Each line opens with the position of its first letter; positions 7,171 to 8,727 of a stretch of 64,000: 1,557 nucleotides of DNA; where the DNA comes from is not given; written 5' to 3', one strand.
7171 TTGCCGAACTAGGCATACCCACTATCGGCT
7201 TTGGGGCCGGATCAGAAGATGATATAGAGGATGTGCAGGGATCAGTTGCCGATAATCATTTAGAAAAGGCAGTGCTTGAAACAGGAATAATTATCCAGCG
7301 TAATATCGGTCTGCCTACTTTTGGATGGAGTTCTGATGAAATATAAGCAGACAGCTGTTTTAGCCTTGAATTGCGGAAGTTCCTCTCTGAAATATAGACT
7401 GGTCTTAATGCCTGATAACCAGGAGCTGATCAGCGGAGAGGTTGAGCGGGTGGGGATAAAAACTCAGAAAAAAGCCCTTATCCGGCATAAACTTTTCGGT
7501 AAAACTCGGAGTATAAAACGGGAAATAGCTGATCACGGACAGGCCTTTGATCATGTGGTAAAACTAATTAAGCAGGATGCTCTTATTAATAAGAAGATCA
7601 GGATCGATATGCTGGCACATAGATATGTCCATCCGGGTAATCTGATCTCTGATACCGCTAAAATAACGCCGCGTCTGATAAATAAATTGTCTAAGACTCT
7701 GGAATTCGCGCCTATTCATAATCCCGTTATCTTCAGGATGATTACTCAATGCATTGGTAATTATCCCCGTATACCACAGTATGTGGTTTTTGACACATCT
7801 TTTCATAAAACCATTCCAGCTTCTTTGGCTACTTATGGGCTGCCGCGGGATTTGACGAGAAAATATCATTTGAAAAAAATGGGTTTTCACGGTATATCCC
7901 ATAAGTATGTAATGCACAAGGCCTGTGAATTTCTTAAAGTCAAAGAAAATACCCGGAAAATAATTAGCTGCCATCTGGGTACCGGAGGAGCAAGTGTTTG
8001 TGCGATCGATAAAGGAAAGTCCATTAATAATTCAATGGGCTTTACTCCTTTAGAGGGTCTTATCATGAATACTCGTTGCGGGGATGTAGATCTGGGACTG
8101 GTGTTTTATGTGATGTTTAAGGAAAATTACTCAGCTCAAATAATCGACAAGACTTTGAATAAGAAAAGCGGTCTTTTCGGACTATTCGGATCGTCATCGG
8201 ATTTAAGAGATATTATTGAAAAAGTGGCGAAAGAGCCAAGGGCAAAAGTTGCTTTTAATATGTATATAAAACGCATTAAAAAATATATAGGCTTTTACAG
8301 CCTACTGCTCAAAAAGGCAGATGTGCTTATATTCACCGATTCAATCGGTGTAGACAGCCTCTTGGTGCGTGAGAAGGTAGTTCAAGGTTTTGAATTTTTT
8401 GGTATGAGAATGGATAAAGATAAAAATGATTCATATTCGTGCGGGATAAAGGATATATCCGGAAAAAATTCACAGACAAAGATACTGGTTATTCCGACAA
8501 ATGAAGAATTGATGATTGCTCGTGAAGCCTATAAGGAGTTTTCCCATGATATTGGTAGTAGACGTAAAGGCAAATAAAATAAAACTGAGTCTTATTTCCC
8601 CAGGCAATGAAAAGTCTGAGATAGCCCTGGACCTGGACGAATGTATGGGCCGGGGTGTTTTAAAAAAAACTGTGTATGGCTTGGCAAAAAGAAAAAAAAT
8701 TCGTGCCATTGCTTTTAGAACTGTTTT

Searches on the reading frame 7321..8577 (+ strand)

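Call 83: search_protein_families(library=pfam, proteins=[window:7321-8577:+], max_evalue=0.00001)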
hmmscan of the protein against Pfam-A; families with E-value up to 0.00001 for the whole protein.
window:7321-8577:+ (418 aa): 1 family
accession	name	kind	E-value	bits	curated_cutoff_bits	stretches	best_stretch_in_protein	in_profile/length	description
PF00871.23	Acetate_kinase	-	3.4e-115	385.3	22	1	13-401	2-392/392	Acetokinase family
